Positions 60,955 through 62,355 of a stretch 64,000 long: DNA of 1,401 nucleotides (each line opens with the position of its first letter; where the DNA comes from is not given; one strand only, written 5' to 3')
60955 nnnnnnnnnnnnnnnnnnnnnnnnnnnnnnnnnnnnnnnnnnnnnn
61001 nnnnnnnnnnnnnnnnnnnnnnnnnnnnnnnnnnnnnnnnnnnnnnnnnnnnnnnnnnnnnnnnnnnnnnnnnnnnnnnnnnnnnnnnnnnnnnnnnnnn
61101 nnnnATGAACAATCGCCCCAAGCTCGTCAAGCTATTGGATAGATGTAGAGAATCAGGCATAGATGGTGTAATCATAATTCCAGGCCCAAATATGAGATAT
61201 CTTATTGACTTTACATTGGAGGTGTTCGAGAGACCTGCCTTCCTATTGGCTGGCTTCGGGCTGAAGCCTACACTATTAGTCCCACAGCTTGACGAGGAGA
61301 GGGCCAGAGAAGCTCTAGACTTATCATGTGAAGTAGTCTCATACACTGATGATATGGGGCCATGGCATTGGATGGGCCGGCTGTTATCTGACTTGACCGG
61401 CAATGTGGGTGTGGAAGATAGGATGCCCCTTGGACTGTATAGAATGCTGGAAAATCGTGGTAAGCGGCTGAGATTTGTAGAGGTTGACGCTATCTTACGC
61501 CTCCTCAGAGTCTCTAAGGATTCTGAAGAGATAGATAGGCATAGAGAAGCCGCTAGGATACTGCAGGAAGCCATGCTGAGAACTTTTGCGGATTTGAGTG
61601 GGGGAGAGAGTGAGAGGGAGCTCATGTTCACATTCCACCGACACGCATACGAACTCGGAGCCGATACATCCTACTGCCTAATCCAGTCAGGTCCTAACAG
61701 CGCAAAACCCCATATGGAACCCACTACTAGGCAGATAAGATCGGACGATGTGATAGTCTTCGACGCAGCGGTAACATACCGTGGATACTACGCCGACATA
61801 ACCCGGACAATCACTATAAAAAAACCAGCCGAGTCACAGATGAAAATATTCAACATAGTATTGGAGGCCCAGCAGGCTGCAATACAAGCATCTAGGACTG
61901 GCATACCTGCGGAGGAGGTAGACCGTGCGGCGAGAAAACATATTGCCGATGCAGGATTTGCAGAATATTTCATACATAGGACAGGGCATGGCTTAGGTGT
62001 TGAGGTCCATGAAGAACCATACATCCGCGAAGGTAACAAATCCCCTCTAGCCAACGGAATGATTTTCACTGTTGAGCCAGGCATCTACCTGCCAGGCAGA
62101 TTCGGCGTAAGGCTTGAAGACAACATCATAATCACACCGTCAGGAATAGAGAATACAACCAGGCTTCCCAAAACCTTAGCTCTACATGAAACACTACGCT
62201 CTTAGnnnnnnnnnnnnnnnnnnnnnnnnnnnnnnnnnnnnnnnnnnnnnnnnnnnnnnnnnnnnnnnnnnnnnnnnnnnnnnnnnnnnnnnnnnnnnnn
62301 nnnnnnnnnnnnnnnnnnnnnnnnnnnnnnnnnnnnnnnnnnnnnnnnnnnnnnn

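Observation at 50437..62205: Tandemly duplicated HyuA/HyuB (ATP-dependent hydantoinase/oxoprolinase) pairs flanking a cupin, next to an M24 peptidase and an ECF-type importer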

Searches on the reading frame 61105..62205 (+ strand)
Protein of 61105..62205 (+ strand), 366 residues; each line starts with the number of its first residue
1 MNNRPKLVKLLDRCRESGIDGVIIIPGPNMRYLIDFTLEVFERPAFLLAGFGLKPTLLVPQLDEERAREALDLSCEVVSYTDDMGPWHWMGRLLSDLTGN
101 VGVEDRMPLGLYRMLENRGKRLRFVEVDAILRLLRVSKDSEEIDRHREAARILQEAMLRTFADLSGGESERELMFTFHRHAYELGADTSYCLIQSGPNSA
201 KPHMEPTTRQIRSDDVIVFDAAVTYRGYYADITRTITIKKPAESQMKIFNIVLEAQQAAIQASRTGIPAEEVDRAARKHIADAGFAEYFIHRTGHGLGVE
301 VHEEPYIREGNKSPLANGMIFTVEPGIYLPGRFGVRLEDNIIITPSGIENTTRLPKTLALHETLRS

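Call 3: search_protein_families(library=pfam, proteins=[window:61105-62205:+], max_evalue=0.01)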
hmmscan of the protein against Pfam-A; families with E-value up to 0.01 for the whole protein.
window:61105-62205:+ (366 aa): 2 families
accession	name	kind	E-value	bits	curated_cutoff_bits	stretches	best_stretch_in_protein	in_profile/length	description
PF00557.29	Peptidase_M24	-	7.9e-62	209.2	23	1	145-345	2-208/208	Metallopeptidase family M24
PF01321.24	Creatinase_N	-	2e-14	54.6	22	1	8-136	3-127/128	Creatinase/Prolidase N-terminal domain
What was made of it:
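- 61105..62205 (+): M24B prolidase-like metallopeptidase, 366 aa. PF00557 + PF01321 (call 3).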

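Call 4: search_protein_families(library=ncbifam, proteins=[window:61105-62205:+], max_evalue=0.01)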
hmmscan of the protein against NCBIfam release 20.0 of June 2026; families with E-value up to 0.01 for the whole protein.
window:61105-62205:+ (366 aa): 15 families
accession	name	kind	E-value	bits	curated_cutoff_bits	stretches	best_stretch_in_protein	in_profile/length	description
NF040821.1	dipep_PepQ_Arch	equivalog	4.3e-60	203.5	630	1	9-354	5-341/346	Xaa-Pro dipeptidase PepQ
NF007310.0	PRK09795.1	equivalog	5.1e-50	170.3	393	1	122-360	112-357/361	aminopeptidase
NF008131.0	PRK10879.1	equivalog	5.9e-26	91.2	465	2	129-274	165-313/438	Xaa-Pro aminopeptidase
TIGR00500.1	met_pdase_I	equivalog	8e-20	71.4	171.35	1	203-328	76-204/247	type I methionyl aminopeptidase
NF011720.0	PRK15173.1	subfamily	1.1e-19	70.7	420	1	113-358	91-339/343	peptidase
NF011173.0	PRK14575.1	equivalog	1.5e-19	70.3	850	1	113-358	154-402/406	putative peptidase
NF038259.1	ectoine_DoeA_2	exception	1.5e-18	66.7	575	1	123-358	139-383/386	ectoine hydrolase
TIGR02993.1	ectoine_eutD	equivalog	1.1e-17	64.3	613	1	115-359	136-388/391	ectoine hydrolase DoeA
NF011174.0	PRK14576.1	subfamily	8.4e-17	61.1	487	1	114-358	154-401/405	putative endopeptidase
NF008970.0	PRK12318.1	equivalog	2.8e-16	59.6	267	1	202-329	117-246/291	methionyl aminopeptidase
NF043017.1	DimsulpropLyDddP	equivalog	4.5e-13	48.8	600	1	101-358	172-440/443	dimethylsulfonioproprionate lyase DddP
NF010133.0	PRK13607.1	equivalog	1.4e-09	37.3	339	1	130-282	154-307/443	Xaa-Pro dipeptidase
NF009533.0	PRK12897.1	equivalog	3.1e-09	36.6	488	1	197-332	71-209/248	type I methionyl aminopeptidase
NF005583.0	PRK07281.1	equivalog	2.4e-05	23.7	445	1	222-327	127-235/286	methionyl aminopeptidase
TIGR00501.1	met_pdase_II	equivalog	0.00044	19.9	222.65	1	209-325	73-189/295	type II methionyl aminopeptidase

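Call 45: search_solved_structures(query=window:61105-62205:+, max_evalue=1e-20, show_alignments=1)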
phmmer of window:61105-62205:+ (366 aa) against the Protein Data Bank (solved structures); distinct sequences matched with E-value up to 1e-20: 20.
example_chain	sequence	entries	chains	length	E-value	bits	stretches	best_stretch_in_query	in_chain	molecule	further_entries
4rgz_A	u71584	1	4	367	1.6e-72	248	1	12-350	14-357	Xaa-Pro aminopeptidase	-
4fkc_A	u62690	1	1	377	1.8e-72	247.8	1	13-350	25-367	Xaa-Pro aminopeptidase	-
4ege_A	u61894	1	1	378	3.2e-63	217.4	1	14-357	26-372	Dipeptidase PepE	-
1wn1_A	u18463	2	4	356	1.1e-60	209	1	7-348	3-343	dipeptidase | 356aa long hypothetical dipeptidase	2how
1wy2_A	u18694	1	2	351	4.3e-58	200.5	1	6-356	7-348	Xaa-Pro dipeptidase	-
1pv9_A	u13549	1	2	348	6.4e-54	186.8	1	7-356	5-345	Xaa-Pro dipeptidase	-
2zsg_A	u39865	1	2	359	1.6e-53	185.5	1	103-358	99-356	Aminopeptidase P, putative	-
4zng_C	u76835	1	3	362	4.3e-53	184.1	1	17-354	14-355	Prolidase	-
6xmr_A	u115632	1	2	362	5.9e-53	183.6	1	17-354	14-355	Aminopeptidase P family protein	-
7n02_A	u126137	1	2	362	8.1e-53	183.2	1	17-354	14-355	Aminopeptidase P family protein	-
7k3u_A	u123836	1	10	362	2.9e-52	181.3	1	17-354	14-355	Aminopeptidase P family protein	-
3q6d_A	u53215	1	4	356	1.4e-47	165.9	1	122-359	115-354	Proline dipeptidase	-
5cnx_A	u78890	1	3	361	2.1e-44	155.5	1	127-360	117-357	Aminopeptidase YpdF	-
5giu_A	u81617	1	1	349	4.8e-41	144.4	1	129-351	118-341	Proline dipeptidase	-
5cdl_A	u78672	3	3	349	4.8e-41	144.4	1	129-351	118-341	Proline dipeptidase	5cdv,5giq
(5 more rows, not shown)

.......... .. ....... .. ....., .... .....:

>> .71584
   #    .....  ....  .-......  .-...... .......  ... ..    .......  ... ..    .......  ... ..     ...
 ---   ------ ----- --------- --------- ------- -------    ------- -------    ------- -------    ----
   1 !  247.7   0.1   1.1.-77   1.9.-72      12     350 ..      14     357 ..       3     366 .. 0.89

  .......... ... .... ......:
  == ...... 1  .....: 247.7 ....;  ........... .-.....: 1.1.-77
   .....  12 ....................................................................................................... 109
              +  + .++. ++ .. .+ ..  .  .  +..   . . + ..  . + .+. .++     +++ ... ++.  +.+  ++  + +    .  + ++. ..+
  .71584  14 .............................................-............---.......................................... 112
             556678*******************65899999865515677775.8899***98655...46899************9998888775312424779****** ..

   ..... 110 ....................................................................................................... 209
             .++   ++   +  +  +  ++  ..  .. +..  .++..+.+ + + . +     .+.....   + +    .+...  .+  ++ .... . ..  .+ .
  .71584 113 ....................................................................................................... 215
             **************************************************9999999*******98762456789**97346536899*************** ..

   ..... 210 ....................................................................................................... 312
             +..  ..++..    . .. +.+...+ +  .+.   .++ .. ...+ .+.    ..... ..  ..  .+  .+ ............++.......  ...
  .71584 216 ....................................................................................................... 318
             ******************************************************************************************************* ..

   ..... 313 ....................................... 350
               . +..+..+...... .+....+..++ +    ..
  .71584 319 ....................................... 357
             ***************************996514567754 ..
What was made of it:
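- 61105..62205 (+): Best PDB matches are archaeal Xaa-Pro peptidases (4rgz, E 2e-72), with D-D-H-E-E ligands aligned (call 45).
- On M24B Xaa-Pro peptidase (prolidase) versus creatinase: All five ligands align with the Thermococcus Xaa-Pro peptidase 4rgz (call 45).
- Closest known: Archaeal prolidases. Same: The M24 gene has the same two-domain architecture and all five metal ligands (call 45).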
